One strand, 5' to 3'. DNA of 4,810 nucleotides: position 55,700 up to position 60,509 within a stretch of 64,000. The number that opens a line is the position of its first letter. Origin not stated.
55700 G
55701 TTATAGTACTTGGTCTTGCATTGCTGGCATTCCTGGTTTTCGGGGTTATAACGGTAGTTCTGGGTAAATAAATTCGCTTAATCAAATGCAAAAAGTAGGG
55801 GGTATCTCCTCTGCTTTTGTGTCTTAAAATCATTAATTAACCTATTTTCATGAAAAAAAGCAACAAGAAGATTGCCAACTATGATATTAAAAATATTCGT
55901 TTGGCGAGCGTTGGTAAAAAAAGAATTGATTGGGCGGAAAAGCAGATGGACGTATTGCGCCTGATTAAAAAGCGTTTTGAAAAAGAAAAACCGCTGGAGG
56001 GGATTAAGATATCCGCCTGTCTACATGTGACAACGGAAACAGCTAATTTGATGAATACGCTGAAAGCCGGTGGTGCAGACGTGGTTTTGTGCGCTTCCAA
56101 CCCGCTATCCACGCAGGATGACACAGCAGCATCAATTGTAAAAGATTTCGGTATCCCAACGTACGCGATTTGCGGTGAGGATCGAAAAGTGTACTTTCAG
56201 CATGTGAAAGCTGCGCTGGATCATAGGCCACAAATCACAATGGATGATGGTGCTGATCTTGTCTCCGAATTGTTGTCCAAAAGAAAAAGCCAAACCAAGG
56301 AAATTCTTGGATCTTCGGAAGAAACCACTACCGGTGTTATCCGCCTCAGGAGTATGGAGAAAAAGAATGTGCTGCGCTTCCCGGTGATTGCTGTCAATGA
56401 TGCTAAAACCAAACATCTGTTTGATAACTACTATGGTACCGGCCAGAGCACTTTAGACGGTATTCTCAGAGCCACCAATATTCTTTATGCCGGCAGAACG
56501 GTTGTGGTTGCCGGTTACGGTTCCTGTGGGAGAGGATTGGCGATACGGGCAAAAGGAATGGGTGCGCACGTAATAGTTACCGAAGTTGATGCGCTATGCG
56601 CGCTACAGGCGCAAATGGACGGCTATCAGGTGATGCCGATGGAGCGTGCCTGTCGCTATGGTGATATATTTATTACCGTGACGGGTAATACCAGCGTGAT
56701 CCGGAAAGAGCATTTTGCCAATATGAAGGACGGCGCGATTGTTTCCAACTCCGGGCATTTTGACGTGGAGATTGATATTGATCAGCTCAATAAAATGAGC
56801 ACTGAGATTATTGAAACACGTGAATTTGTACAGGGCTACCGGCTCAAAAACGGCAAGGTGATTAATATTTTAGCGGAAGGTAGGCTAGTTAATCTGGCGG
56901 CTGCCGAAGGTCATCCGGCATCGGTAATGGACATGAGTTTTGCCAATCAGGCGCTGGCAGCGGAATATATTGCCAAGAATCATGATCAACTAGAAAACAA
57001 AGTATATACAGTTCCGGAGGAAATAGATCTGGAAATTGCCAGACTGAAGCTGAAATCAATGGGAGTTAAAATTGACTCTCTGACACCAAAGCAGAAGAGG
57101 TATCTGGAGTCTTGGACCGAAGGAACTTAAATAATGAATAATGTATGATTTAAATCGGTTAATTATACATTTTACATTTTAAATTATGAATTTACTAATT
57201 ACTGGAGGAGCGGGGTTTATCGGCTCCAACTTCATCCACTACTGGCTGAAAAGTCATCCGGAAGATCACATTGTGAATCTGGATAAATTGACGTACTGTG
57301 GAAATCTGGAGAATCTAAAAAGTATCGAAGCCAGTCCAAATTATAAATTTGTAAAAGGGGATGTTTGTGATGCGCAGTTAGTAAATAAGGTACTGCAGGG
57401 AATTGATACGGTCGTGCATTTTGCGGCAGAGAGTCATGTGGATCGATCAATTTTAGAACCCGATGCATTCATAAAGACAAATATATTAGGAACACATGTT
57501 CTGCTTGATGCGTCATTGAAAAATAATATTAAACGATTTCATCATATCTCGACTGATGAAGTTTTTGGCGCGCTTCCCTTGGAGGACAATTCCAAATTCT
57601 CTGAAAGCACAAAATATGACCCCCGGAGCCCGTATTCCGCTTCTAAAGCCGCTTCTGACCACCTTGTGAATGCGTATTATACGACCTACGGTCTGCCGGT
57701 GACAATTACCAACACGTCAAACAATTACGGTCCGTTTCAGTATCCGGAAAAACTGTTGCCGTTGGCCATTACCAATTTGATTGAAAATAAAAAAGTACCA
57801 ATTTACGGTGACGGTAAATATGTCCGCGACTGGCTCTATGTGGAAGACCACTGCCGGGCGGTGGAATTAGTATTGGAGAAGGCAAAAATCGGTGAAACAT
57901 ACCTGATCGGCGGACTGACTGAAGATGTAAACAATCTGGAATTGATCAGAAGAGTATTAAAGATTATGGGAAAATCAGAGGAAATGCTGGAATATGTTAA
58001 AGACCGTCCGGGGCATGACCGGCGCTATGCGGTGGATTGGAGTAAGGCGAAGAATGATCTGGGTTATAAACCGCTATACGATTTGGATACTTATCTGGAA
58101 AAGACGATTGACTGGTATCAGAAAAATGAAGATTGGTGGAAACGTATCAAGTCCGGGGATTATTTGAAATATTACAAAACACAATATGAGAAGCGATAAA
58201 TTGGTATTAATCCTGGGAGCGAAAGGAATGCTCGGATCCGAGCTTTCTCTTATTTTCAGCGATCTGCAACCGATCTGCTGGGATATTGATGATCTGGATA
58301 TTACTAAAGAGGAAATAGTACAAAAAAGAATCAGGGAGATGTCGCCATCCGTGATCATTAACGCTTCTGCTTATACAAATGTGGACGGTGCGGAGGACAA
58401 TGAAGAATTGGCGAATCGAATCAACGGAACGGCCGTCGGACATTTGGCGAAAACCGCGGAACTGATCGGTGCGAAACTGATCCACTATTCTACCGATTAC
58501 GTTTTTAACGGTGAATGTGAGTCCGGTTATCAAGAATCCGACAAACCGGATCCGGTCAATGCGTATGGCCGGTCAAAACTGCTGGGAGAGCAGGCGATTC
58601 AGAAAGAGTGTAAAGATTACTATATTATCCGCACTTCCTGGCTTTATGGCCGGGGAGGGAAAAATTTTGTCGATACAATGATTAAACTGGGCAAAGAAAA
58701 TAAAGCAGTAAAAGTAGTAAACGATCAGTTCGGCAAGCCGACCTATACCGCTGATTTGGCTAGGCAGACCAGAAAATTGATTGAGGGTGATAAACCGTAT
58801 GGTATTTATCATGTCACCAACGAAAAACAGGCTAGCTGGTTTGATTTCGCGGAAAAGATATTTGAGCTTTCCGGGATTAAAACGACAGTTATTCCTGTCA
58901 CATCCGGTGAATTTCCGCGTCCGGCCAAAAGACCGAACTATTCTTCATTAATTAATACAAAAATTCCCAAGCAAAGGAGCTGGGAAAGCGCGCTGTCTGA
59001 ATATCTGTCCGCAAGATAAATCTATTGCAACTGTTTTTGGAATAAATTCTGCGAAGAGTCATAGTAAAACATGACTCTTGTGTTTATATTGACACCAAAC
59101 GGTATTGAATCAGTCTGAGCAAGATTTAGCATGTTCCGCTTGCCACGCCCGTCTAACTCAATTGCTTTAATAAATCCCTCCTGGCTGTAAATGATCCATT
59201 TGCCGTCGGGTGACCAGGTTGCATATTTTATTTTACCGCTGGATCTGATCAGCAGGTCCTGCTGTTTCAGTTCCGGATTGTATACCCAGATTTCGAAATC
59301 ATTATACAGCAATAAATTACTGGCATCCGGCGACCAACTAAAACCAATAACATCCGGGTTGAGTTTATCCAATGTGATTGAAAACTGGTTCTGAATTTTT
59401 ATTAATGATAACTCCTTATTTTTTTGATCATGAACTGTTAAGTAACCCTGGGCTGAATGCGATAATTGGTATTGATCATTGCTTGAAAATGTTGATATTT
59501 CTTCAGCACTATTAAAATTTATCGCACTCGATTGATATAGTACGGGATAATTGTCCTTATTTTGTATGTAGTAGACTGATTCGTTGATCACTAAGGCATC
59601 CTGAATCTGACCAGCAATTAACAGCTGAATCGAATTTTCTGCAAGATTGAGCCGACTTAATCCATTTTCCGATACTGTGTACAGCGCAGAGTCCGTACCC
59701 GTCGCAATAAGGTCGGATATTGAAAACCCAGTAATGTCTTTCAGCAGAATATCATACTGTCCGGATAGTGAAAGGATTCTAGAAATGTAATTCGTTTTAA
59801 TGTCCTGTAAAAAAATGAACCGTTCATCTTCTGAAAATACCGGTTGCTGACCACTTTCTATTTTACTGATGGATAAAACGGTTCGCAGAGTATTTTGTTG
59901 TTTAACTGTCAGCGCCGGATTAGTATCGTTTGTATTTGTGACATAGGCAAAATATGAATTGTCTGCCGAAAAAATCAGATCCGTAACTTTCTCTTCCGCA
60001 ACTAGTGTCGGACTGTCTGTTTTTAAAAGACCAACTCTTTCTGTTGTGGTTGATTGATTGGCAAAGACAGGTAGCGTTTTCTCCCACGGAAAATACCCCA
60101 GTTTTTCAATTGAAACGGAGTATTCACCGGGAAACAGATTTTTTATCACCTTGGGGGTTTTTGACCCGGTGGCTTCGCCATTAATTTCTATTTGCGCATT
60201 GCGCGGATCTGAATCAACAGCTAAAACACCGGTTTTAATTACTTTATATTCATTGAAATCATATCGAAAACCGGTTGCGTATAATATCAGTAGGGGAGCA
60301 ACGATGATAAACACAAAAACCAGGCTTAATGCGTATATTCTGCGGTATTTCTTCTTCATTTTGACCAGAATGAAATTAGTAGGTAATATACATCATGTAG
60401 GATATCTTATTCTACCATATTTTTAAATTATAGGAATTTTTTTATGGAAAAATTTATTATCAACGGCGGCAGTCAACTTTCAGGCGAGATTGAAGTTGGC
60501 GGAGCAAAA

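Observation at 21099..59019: ~38 kb glycan super-locus built around three polyprenyl-phosphate-sugar synthase / GT-C transferase modules and lacking a recognisable priming transferase or Wzy/Wzz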

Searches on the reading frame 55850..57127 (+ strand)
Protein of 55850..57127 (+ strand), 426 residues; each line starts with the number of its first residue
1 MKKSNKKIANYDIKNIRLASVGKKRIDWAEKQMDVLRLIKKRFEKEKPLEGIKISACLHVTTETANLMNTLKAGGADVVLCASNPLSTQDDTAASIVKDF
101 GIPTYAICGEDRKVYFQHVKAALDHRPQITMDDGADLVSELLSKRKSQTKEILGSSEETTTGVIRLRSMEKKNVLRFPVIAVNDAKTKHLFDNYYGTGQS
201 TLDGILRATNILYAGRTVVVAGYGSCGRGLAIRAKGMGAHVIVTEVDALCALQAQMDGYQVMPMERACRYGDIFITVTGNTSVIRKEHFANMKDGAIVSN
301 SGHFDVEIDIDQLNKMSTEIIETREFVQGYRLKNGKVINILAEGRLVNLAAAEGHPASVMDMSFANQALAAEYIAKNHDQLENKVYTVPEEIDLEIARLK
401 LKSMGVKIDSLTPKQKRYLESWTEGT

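Call 11: search_protein_families(library=pfam, proteins=[window:55850-57127:+], max_evalue=0.01)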
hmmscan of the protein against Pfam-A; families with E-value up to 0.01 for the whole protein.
window:55850-57127:+ (426 aa): 4 families
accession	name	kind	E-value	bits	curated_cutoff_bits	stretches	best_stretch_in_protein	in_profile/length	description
PF05221.23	AdoHcyase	-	8.7e-64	215.9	25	2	10-145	1-140/299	S-adenosyl-L-homocysteine hydrolase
PF00670.27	AdoHcyase_NAD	-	1.8e-56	191.1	27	1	193-353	1-161/162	S-adenosyl-L-homocysteine hydrolase, NAD binding domain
PF02826.25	2-Hacid_dh_C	-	9.7e-09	35.3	25.1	1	213-302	34-127/178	D-isomer specific 2-hydroxyacid dehydrogenase, NAD binding domain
PF07991.19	KARI_N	-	2.2e-07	31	20.6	1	215-309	4-102/165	Acetohydroxy acid isomeroreductase, NADPH-binding domain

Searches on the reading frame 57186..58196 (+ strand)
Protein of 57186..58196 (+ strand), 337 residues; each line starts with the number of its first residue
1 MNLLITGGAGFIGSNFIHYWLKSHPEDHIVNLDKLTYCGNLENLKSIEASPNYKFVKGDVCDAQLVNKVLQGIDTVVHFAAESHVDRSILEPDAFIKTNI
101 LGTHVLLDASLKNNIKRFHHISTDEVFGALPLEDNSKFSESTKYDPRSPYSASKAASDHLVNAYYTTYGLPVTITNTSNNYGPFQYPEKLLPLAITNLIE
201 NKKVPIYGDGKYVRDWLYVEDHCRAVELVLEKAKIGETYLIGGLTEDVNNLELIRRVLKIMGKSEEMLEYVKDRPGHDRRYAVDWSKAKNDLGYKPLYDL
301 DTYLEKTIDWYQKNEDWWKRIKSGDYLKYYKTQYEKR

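Call 11: search_protein_families(library=pfam, proteins=[window:57186-58196:+], max_evalue=0.01)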
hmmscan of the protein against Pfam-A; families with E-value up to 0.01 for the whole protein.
window:57186-58196:+ (337 aa): 7 families
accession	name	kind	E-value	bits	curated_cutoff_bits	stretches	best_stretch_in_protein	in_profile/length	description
PF16363.11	GDP_Man_Dehyd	-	7.5e-83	279.2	27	1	4-306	1-331/332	GDP-mannose 4,6 dehydratase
PF01370.27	Epimerase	-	3.2e-65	220.3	20.9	1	4-242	2-240/240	NAD dependent epimerase/dehydratase family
PF01073.25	3Beta_HSD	-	6.1e-23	81.7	22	1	4-222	1-221/280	3-beta hydroxysteroid dehydrogenase/isomerase family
PF02719.21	Polysacc_synt_2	-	4.5e-19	69.2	20.2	1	3-127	1-132/293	Polysaccharide biosynthesis protein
PF07993.18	NAD_binding_4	-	3.8e-15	56.2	20.1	1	5-178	1-205/258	Male sterility protein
PF04321.23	RmlD_sub_bind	-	3.1e-12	46.6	27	1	1-166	1-141/287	RmlD substrate binding domain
PF13460.12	NAD_binding_10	-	2.4e-08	34.5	27.2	1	7-163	1-133/184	NAD(P)H-binding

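Call 27: search_protein_families(library=ncbifam, proteins=[window:57186-58196:+], max_evalue=1e-10)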
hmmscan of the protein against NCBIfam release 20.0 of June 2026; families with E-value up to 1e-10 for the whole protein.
window:57186-58196:+ (337 aa): 18 families
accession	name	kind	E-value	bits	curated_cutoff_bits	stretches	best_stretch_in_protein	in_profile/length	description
TIGR01181.1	dTDP_gluc_dehyt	equivalog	1e-143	478.2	365.1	1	3-321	2-321/321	dTDP-glucose 4,6-dehydratase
NF007490.0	PRK10084.1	subfamily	5.2e-115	384.3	649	1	1-337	1-360/361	dTDP-glucose 4,6-dehydratase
NF007582.0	PRK10217.1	equivalog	3.8e-103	345.3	698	1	3-326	4-346/355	dTDP-glucose 4,6-dehydratase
TIGR04180.1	EDH_00030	hypoth_equivalog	1.4e-44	152.3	475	1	4-298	2-296/297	NAD-dependent 4,6-dehydratase LegB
TIGR01179.1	galE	equivalog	1.2e-37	129.5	262.3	1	3-315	2-329/332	UDP-glucose 4-epimerase GalE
TIGR02622.1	CDP_4_6_dhtase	equivalog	2.5e-26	92.6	278.45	1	3-313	7-332/352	CDP-glucose 4,6-dehydratase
TIGR03466.1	HpnA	hypoth_equivalog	4.3e-23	81.7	367.65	1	2-265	2-250/327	hopanoid-associated sugar epimerase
TIGR02197.1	heptose_epim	equivalog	8.1e-22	77.8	274.6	1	3-312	1-314/316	ADP-glyceromanno-heptose 6-epimerase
NF007956.0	PRK10675.1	subfamily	8.7e-21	74.4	394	1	1-315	1-333/338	UDP-glucose 4-epimerase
NF011728.1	PRK15181.1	equivalog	3.6e-20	72.3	760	1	3-313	18-339/348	Vi polysaccharide biosynthesis UDP-N-acetylglucosaminuronic acid C-4 epimerase TviC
TIGR03589.1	PseB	equivalog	9.9e-20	70.7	407.75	1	2-137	6-139/324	UDP-N-acetylglucosamine 4,6-dehydratase (inverting)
NF052578.1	StrlDmthSdmBMthl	equivalog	5.2e-19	69.2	600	1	1-250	1-236/328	sterol demethylase protein SdmB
TIGR01472.1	gmd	equivalog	8.5e-16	58.1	415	1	5-250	5-259/342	GDP-mannose 4,6-dehydratase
NF043036.1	ErythonDh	equivalog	1.8e-14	53.7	325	1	1-164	1-163/321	D-erythronate dehydrogenase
NF042422.1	oxyalk_red_OleD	equivalog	1.2e-13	51.1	580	1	1-242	1-232/329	2-alkyl-3-oxoalkanoate reductase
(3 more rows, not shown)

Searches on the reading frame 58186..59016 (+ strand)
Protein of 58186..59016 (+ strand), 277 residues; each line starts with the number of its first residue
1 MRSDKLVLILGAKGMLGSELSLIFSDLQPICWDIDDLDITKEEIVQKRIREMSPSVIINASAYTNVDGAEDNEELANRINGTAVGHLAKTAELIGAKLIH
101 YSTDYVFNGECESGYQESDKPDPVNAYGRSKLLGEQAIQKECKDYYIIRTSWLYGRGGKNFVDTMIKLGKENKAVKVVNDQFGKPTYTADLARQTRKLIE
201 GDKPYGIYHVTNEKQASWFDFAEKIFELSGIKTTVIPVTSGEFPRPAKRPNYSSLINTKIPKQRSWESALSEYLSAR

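Call 11: search_protein_families(library=pfam, proteins=[window:58186-59016:+], max_evalue=0.01)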
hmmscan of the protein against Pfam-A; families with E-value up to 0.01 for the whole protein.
window:58186-59016:+ (277 aa): 5 families
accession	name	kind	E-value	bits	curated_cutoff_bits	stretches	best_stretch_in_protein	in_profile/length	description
PF04321.23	RmlD_sub_bind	-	3.3e-95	318.9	27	1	7-275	3-283/287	RmlD substrate binding domain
PF01370.27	Epimerase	-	5.4e-15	55.9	20.9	1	7-180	1-204/240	NAD dependent epimerase/dehydratase family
PF16363.11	GDP_Man_Dehyd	-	1.1e-08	35.3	27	1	36-148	58-174/332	GDP-mannose 4,6 dehydratase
PF07993.18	NAD_binding_4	-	7.9e-05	22.4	20.1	1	54-155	89-209/258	Male sterility protein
PF02719.21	Polysacc_synt_2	-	0.00011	21.9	20.2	1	38-144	62-155/293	Polysaccharide biosynthesis protein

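Call 27: search_protein_families(library=ncbifam, proteins=[window:58186-59016:+], max_evalue=1e-10)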
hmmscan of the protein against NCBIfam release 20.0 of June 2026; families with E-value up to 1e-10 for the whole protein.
window:58186-59016:+ (277 aa): 2 families
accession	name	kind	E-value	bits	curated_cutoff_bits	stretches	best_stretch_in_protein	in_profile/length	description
TIGR01214.1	rmlD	equivalog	2.7e-92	308.9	224.05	1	7-275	2-283/285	dTDP-4-dehydrorhamnose reductase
NF007440.0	PRK09987.1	equivalog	1.7e-59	201.5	308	1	8-264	4-273/299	dTDP-4-dehydrorhamnose reductase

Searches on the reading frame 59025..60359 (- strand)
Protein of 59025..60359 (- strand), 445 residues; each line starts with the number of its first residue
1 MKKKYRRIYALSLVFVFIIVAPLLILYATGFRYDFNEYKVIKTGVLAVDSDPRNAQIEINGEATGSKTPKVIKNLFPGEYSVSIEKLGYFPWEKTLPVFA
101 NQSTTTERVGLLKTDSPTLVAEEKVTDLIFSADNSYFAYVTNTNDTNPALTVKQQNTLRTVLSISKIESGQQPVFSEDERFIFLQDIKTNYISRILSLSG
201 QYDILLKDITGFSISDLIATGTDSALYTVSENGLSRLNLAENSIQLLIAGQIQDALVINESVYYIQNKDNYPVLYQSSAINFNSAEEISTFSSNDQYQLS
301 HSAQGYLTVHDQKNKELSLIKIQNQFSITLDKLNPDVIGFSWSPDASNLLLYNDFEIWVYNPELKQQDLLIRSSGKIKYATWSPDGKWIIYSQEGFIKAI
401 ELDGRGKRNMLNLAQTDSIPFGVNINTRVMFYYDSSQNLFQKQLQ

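Call 11: search_protein_families(library=pfam, proteins=[window:59025-60359:-], max_evalue=0.01)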
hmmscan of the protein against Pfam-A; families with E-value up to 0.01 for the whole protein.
window:59025-60359:- (445 aa): 6 families
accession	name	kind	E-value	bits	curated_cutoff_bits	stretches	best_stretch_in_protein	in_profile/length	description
PF08308.17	PEGA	-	4.7e-13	49.3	20.8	1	44-105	2-62/71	PEGA domain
PF07676.18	PD40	-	9e-06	25.9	20.9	1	370-392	4-26/38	WD40-like Beta Propeller Repeat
PF00930.27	DPPIV_N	-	0.00011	21.5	22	0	358-393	26-61/354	Dipeptidyl peptidase IV (DPP IV) N-terminal region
PF25174.1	Beta-prop_THOC3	-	0.00096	18.7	305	0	325-394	37-108/272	THOC3 beta-propeller domain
PF24817.1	WD40_WDHD1_1st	-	0.0013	18.5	109.9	1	291-393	136-241/291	WDHD1 first WD40 domain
PF25460.1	Beta-prop_Aladin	-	0.0099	15.5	171.1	0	319-394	137-214/340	Aladin seven-bladed propeller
